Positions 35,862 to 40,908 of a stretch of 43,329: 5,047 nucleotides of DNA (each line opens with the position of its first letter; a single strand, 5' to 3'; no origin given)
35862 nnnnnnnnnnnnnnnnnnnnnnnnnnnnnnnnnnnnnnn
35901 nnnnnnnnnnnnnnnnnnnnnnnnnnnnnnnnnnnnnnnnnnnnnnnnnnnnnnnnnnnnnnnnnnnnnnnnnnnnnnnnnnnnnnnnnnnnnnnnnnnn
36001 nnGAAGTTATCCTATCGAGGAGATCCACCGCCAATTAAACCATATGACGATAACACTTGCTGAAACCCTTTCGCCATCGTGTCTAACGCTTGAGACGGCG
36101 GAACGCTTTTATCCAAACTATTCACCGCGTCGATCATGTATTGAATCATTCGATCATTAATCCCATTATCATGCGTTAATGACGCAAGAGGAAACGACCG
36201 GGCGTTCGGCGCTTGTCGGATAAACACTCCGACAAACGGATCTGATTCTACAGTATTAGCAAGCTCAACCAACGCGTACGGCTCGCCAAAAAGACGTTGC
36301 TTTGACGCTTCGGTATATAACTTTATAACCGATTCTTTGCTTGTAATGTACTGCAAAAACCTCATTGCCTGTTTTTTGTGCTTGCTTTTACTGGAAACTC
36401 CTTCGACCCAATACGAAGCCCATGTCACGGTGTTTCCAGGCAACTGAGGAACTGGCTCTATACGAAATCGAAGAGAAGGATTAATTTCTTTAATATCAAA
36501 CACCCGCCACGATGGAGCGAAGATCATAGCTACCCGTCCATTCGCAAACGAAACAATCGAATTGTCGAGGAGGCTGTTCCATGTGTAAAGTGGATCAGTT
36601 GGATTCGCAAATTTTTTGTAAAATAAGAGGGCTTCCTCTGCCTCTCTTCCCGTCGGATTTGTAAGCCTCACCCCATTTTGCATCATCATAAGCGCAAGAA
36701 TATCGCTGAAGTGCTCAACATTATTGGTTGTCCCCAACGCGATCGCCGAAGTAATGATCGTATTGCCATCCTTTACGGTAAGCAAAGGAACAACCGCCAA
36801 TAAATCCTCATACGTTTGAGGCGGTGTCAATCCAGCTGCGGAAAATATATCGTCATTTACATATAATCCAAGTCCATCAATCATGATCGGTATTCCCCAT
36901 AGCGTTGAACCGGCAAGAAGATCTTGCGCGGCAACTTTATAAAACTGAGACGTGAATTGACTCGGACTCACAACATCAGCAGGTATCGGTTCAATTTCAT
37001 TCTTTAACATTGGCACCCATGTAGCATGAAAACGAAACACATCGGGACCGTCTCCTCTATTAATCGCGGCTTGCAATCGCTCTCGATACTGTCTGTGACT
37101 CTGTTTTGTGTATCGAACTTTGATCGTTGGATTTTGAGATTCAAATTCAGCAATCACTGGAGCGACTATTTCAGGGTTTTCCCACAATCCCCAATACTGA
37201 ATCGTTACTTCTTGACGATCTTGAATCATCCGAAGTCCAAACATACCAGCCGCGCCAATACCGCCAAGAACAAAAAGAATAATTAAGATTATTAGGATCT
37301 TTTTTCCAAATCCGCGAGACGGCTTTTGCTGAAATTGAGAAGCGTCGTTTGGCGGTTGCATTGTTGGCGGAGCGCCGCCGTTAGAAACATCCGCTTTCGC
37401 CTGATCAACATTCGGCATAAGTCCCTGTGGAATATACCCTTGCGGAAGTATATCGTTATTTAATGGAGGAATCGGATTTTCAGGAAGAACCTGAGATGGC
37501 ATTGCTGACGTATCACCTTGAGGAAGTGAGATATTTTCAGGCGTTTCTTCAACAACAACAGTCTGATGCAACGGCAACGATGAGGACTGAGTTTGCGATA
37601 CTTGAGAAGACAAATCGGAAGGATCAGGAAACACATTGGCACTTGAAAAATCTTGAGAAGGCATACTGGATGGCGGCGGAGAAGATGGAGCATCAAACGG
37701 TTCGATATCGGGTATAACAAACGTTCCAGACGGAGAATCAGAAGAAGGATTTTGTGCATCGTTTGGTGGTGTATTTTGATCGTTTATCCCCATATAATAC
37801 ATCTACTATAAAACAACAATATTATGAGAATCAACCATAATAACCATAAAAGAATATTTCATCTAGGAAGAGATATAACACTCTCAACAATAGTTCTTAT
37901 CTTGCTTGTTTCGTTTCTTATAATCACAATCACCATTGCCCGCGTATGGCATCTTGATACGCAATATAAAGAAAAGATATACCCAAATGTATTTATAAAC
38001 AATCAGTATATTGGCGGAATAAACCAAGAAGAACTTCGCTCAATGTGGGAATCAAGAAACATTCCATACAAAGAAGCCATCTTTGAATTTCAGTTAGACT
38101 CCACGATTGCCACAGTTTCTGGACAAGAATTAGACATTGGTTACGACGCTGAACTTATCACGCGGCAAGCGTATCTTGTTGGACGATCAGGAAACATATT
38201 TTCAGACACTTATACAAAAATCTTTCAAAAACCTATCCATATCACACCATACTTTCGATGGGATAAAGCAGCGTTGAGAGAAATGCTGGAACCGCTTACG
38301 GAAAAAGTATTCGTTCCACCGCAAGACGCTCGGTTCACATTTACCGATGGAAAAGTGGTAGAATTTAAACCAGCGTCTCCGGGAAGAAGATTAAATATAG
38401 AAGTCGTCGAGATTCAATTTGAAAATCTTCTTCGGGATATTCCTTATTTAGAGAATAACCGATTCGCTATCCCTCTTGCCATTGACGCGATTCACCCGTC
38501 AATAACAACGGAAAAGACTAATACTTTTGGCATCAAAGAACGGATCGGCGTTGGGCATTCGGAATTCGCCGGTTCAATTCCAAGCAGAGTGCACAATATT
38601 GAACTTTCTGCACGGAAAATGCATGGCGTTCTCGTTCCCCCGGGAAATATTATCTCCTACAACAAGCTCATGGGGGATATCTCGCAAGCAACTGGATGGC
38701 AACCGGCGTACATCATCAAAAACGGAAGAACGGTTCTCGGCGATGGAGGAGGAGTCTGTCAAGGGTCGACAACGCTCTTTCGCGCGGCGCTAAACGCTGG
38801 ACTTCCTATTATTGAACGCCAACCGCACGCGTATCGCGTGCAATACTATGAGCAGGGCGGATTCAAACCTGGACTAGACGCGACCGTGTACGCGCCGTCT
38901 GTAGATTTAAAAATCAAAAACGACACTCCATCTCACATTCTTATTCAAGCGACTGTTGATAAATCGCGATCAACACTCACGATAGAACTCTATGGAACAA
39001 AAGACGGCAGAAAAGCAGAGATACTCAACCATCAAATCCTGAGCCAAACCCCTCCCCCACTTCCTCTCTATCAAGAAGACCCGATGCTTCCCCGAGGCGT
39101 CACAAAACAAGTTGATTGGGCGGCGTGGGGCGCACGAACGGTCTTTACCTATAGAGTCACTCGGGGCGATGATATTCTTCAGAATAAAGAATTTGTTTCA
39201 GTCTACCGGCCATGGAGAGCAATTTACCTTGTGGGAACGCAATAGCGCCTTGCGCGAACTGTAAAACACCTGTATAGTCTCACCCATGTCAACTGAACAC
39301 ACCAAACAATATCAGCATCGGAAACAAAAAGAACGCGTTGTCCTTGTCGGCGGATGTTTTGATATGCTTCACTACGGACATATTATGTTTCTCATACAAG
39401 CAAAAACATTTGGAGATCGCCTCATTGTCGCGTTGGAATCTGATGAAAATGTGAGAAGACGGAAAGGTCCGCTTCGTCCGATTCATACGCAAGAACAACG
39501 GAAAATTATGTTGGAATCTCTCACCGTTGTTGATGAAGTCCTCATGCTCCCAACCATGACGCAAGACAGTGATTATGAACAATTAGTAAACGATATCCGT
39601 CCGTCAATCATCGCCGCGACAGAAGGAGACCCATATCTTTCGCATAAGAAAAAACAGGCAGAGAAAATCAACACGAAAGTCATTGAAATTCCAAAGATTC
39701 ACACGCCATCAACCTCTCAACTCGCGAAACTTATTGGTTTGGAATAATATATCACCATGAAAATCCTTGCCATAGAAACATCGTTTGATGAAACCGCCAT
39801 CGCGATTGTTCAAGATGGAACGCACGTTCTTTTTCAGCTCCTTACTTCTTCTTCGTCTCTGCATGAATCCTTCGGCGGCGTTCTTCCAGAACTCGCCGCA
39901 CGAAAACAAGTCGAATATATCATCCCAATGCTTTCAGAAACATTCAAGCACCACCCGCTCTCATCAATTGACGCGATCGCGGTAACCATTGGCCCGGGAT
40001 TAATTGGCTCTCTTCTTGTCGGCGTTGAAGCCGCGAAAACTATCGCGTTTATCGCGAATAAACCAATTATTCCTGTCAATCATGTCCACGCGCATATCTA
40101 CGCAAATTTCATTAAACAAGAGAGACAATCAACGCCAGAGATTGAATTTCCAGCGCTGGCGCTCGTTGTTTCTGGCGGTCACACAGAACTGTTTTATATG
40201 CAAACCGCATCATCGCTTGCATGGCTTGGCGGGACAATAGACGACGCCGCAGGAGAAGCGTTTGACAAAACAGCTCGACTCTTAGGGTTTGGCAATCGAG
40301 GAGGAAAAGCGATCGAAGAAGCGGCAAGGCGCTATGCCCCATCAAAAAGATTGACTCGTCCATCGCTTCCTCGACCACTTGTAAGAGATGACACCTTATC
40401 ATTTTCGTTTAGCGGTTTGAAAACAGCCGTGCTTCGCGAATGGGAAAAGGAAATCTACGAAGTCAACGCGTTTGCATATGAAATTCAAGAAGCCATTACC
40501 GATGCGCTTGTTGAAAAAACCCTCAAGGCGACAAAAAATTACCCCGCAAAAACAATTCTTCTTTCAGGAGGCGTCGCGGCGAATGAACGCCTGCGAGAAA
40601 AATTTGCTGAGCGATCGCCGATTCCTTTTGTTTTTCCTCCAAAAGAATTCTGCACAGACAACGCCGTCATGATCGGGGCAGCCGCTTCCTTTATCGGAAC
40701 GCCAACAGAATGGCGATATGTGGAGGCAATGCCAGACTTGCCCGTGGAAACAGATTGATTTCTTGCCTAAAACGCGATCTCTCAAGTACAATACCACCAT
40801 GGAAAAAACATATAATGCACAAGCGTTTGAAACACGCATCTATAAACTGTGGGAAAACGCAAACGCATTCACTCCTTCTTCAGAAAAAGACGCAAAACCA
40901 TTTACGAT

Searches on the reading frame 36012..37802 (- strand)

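Call 22: search_protein_families(library=pfam, proteins=[window:36012-37802:-], max_evalue=0.001)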
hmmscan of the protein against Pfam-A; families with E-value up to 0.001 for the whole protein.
window:36012-37802:- (596 aa): 2 families
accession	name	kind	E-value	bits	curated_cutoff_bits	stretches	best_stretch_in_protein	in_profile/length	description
PF13416.11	SBP_bac_8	-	2.2e-31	110.1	27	1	217-497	3-254/279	Bacterial extracellular solute-binding protein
PF01547.30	SBP_bac_1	-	1.2e-29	104.7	26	1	212-491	10-305/307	Bacterial extracellular solute-binding protein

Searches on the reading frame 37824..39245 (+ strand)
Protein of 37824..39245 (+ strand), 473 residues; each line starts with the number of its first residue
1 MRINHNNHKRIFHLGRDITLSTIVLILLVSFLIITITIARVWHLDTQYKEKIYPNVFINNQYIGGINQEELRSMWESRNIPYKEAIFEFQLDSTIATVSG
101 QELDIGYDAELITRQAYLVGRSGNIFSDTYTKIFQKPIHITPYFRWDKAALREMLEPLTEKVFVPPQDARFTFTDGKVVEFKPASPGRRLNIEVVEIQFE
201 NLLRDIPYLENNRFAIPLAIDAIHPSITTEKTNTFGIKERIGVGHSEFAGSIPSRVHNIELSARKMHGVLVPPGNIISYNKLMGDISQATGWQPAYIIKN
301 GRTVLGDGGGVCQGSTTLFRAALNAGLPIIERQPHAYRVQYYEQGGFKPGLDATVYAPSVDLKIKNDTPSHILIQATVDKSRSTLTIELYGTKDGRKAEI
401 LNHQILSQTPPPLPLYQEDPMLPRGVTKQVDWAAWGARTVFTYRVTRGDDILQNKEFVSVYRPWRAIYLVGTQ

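Call 22: search_protein_families(library=pfam, proteins=[window:37824-39245:+], max_evalue=0.001)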
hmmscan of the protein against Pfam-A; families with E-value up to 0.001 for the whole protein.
window:37824-39245:+ (473 aa): 2 families
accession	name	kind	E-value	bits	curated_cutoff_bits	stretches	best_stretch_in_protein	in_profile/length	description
PF04294.18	VanW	-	6.6e-41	139.3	27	1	255-386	2-128/130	VanW like protein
PF12229.13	PG_binding_4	-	5.4e-15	56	22.1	1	97-193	2-98/117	Putative peptidoglycan binding domain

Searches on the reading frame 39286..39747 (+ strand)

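Call 22: search_protein_families(library=pfam, proteins=[window:39286-39747:+], max_evalue=0.001)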
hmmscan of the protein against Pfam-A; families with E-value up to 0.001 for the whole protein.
window:39286-39747:+ (153 aa): 1 family
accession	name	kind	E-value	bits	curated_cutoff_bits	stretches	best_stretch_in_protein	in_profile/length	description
PF01467.32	CTP_transf_like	-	1.8e-15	57.7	21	1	20-128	1-101/133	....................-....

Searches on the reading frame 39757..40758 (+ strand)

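Call 22: search_protein_families(library=pfam, proteins=[window:39757-40758:+], max_evalue=0.001)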
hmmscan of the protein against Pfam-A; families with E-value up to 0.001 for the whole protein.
window:39757-40758:+ (333 aa): 2 families
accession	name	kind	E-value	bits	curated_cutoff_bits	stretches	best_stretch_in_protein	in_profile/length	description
PF00814.31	TsaD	-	5.6e-79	266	24.8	1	24-307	2-263/264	tRNA N6-adenosine threonylcarbamoyltransferase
PF22521.2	HypF_C_2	-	3.6e-06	27.4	27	1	213-286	144-216/241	Carbamoyltransferase, Kae1-like Domain, second subdomain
